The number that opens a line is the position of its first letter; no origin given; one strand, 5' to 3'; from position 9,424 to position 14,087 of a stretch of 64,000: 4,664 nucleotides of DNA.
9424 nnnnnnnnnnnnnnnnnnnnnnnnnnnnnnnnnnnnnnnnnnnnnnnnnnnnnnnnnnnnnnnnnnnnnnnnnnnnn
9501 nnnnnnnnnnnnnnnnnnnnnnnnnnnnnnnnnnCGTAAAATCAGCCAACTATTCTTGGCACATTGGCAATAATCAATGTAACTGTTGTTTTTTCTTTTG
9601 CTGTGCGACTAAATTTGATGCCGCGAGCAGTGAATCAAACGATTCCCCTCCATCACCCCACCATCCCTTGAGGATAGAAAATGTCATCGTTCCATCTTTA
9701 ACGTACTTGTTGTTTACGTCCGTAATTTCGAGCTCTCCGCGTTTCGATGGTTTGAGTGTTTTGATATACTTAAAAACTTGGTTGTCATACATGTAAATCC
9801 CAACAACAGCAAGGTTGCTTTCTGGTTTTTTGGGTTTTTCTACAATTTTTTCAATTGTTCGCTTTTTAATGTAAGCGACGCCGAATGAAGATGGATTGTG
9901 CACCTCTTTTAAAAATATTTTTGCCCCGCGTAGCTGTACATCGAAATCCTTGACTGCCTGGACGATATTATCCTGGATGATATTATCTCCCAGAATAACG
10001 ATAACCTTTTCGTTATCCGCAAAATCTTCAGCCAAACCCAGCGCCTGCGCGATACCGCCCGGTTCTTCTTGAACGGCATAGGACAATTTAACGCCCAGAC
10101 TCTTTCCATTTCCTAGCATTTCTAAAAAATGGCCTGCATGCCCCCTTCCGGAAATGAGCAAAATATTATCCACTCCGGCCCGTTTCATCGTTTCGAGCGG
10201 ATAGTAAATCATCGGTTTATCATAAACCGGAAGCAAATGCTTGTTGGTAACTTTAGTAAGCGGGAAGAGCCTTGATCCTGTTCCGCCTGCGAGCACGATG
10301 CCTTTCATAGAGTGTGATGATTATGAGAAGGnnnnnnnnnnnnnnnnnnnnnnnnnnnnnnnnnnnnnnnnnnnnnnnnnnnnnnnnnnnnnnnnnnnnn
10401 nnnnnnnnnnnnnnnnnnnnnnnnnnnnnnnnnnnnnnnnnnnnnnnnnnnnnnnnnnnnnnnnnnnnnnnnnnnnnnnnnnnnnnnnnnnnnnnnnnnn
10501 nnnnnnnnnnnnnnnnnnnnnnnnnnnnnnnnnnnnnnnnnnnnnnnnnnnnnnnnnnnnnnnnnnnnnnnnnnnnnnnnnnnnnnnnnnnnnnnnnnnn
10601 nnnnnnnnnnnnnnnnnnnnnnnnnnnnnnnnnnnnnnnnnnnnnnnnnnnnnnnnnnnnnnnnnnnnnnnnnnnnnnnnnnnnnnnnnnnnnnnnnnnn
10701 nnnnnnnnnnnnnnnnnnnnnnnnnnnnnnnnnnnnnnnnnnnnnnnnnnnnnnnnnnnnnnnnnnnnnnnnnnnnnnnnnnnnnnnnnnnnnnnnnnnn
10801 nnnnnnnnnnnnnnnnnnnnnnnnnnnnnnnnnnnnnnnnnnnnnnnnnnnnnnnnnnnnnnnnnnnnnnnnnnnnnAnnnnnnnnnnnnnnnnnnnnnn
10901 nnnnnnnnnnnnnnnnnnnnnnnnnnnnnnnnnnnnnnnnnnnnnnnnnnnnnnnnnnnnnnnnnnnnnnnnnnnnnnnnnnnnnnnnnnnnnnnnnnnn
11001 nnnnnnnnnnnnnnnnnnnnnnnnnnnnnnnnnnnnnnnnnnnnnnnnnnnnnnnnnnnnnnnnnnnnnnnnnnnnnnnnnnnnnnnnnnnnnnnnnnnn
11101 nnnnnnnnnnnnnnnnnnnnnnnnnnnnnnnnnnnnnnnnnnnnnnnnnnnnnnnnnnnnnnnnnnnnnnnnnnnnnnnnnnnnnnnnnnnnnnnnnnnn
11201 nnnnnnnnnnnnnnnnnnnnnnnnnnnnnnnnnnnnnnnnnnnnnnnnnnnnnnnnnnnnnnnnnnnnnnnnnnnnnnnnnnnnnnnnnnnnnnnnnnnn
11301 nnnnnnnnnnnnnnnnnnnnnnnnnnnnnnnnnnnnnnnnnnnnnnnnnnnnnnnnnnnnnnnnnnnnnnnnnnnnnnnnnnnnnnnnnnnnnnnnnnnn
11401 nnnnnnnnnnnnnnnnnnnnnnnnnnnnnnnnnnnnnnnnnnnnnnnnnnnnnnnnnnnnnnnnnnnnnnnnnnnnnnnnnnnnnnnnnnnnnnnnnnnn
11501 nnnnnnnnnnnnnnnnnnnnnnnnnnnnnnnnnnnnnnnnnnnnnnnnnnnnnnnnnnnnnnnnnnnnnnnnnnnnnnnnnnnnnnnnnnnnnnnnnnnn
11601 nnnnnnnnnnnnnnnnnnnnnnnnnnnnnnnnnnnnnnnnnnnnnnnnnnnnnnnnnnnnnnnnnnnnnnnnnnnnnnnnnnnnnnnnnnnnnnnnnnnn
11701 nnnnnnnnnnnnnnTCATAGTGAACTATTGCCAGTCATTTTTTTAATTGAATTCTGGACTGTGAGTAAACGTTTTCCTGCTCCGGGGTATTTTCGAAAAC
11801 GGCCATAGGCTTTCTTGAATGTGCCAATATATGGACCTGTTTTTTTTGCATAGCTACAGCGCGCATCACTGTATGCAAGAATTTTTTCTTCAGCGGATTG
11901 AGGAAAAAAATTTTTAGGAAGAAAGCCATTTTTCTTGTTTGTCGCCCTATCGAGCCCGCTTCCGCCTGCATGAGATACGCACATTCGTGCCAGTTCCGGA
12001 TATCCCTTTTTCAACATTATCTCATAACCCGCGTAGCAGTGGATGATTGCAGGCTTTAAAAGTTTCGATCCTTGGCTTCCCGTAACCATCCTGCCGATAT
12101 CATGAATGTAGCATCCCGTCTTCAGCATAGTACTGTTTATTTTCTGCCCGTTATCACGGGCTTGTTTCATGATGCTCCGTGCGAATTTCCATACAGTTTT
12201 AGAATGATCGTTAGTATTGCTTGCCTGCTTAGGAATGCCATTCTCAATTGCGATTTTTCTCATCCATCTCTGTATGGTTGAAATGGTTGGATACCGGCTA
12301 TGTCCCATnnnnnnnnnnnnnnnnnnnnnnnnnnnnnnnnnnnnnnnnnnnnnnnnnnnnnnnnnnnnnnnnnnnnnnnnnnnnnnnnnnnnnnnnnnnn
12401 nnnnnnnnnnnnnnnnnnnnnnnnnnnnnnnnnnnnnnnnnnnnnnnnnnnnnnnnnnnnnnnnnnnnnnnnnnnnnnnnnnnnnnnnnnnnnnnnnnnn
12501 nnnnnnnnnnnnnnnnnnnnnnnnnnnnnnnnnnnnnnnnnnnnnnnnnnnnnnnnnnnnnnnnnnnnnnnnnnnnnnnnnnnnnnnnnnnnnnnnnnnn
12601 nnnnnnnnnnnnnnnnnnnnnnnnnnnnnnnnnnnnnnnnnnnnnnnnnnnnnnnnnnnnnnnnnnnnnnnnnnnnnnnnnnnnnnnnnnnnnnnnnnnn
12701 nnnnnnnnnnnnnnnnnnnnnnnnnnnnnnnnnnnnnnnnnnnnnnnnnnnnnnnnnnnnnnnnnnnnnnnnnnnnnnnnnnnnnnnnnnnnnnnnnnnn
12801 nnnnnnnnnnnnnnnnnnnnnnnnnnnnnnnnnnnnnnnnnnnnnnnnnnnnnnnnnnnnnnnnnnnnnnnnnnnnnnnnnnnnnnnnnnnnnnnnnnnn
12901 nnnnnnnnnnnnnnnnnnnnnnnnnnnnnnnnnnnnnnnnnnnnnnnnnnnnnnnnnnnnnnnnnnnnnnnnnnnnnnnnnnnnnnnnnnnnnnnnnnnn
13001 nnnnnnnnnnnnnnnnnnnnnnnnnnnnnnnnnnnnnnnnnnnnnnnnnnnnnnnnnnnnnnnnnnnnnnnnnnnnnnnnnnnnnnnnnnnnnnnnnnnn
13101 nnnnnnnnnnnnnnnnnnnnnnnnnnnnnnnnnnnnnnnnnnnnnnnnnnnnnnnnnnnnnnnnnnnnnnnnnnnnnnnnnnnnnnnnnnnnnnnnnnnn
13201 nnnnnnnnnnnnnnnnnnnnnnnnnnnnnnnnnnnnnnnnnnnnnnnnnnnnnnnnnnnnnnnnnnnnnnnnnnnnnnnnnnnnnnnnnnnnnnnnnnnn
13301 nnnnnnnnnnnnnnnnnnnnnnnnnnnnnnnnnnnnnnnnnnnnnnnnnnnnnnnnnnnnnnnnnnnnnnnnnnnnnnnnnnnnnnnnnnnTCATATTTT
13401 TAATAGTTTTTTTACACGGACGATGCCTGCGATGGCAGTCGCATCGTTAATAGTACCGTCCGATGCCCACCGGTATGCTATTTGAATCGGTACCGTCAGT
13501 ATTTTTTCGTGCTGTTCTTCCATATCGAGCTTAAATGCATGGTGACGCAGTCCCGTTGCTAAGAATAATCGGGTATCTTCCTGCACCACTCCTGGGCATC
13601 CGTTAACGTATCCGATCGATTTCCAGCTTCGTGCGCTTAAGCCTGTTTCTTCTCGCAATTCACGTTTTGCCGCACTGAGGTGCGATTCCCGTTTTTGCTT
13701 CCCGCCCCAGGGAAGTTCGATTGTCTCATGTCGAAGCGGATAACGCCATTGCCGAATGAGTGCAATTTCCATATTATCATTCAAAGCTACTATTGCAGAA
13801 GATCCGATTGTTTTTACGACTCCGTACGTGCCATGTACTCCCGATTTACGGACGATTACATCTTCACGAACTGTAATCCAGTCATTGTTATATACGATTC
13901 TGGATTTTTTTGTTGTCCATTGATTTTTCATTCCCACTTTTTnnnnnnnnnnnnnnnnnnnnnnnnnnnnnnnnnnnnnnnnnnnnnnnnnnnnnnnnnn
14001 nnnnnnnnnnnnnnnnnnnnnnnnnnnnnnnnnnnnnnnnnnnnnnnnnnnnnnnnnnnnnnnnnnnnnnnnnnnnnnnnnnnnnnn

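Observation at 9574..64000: Surface-glycan supercluster of more than 50 kb combining four nucleotide-sugar pathways, about 16 glycosyltransferases, two Wzx flippases and four GT-C-like membrane proteins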

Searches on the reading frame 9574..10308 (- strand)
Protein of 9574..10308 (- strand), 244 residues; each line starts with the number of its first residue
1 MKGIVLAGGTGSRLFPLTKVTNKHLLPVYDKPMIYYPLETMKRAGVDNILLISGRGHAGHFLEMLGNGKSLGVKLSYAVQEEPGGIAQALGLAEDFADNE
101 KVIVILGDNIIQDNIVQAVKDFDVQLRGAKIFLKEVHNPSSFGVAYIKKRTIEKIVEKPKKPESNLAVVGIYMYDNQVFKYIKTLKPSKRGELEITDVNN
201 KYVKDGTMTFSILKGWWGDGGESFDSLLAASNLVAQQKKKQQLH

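Call 4: search_protein_families(library=pfam, proteins=[window:9574-10308:-])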
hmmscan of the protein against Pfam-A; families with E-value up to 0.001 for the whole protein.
window:9574-10308:- (244 aa): 2 families
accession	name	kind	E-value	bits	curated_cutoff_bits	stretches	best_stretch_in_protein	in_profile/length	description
PF00483.29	NTP_transferase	-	1.4e-60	205.4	21.2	1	2-236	1-244/245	Nucleotidyl transferase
PF12804.13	NTP_transf_3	-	2.9e-09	37.7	27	1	3-117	1-105/160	MobA-like NTP transferase domain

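Call 18: search_protein_families(library=ncbifam, proteins=[window:9574-10308:-])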
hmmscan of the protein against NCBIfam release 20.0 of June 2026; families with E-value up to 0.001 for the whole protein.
window:9574-10308:- (244 aa): 32 families (the best 25 are shown)
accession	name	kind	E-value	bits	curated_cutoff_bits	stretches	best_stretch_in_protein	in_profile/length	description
TIGR01207.1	rmlA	equivalog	1e-74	251.2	360.65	1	2-243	1-245/286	glucose-1-phosphate thymidylyltransferase RfbA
TIGR01208.1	rmlA_long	equivalog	5.1e-72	242.7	320.25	1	2-240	1-240/353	glucose-1-phosphate thymidylyltransferase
NF012024.0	PRK15480.1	equivalog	4.3e-62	209.9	588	1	2-243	5-249/292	glucose-1-phosphate thymidylyltransferase RfbA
TIGR03992.1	Arch_glmU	subfamily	1.7e-52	178.7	292.1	1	1-239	1-233/393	bifunctional sugar-1-phosphate nucleotidylyltransferase/acetyltransferase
NF041173.1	Sug_nt_acttase_Thmprot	equivalog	4.9e-38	131.1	600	1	1-239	1-233/405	bifunctional sugar-1-phosphate nucleotidylyltransferase/acetyltransferase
NF041313.1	UDPGP_AglF_Halo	equivalog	5.2e-38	130.8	400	1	1-217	1-218/234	UTP--glucose-1-phosphate uridylyltransferase AglF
TIGR01099.1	galU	equivalog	1.3e-31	110.2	326.8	2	73-224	94-256/261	UTP--glucose-1-phosphate uridylyltransferase GalU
NF052502.1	man1P_GTase_Rv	exception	3.1e-24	85.5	440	1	3-187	3-187/352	mannose-1-phosphate guanylyltransferase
NF045761.1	NAMPUrTaseMurU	equivalog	9.3e-21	74.7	250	1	1-221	1-215/226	N-acetylmuramate alpha-1-phosphate uridylyltransferase MurU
NF009928.0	PRK13389.1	equivalog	4.4e-16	58.9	548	2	85-224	114-270/302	UTP--glucose-1-phosphate uridylyltransferase GalU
NF007516.0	PRK10122.1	equivalog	1.4e-14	54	534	1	2-53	5-56/297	UTP--glucose-1-phosphate uridylyltransferase GalF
NF010934.1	PRK14354.1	equivalog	2.7e-14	52.6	450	1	3-206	2-206/447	bifunctional UDP-N-acetylglucosamine diphosphorylase/glucosamine-1-phosphate N-acetyltransferase GlmU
TIGR01173.1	glmU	equivalog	5e-14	52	366.85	1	3-208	3-208/452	bifunctional UDP-N-acetylglucosamine diphosphorylase/glucosamine-1-phosphate N-acetyltransferase GlmU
NF049965.1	GlMnHpPGnyltfHddC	equivalog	2.5e-13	50.2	300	1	1-183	1-176/221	D-glycero-D-manno-heptose 1-phosphate guanosyltransferase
NF003670.0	PRK05293.1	equivalog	4.3e-12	45.6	470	1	97-232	116-256/382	glucose-1-phosphate adenylyltransferase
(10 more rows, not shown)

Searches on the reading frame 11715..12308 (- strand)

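Call 4: search_protein_families(library=pfam, proteins=[window:11715-12308:-])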
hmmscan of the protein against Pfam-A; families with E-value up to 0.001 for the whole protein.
window:11715-12308:- (197 aa): 1 family
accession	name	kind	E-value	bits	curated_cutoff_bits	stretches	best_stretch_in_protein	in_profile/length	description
PF01966.28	HD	-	1.8e-06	28.6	22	1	34-119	3-91/116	HD domain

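Call 18: search_protein_families(library=ncbifam, proteins=[window:11715-12308:-])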
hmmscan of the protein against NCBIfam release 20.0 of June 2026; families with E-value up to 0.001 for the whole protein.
window:11715-12308:- (197 aa): 4 families
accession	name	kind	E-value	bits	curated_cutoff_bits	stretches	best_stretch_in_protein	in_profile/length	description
TIGR00295.1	TIGR00295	hypoth_equivalog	1.9e-15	57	172.35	1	30-155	12-128/164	TIGR00295 family protein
NF009343.0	PRK12703.1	equivalog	9e-08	31.3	434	1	34-155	190-297/339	tRNA (cytidine(56)-2'-O)-methyltransferase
TIGR00277.1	HDIG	domain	2.6e-06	27.2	27.6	1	30-105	3-72/84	HDIG domain-containing metalloprotein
NF045665.1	NTPtran_DVU1551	equivalog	4.4e-05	22.7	315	1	29-114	215-288/359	DVU_1551 family NTP transferase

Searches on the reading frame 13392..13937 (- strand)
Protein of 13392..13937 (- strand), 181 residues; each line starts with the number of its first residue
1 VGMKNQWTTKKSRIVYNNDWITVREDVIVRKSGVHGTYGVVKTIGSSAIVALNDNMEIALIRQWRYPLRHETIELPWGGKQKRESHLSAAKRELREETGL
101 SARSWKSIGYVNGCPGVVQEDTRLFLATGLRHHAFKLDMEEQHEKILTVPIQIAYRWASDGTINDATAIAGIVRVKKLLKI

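Call 4: search_protein_families(library=pfam, proteins=[window:13392-13937:-])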
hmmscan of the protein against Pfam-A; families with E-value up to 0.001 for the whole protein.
window:13392-13937:- (181 aa): 1 family
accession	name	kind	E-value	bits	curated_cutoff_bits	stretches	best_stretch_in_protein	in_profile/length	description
PF00293.34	NUDIX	-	7.5e-10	39.4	21.1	1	48-146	7-110/134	NUDIX domain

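Call 64: search_protein_families(library=ncbifam, proteins=[window:13392-13937:-])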
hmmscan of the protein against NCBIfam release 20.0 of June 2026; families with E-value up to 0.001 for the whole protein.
window:13392-13937:- (181 aa): 4 families
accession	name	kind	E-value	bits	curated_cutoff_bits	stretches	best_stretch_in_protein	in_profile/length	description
NF008736.0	PRK11762.1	equivalog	3.2e-14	52.9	169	1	33-180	34-182/186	ADP compounds hydrolase NudE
TIGR00052.1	TIGR00052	subfamily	8.7e-07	28.7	79.55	1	37-171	37-182/188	nudix-type nucleoside diphosphatase, YffH/AdpP family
NF008003.0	PRK10729.1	equivalog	7.6e-05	22.1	248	1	72-171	85-193/210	ADP-ribose diphosphatase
NF001937.0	PRK00714.1-4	equivalog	0.00045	19.9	139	1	64-109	24-69/161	RNA pyrophosphohydrolase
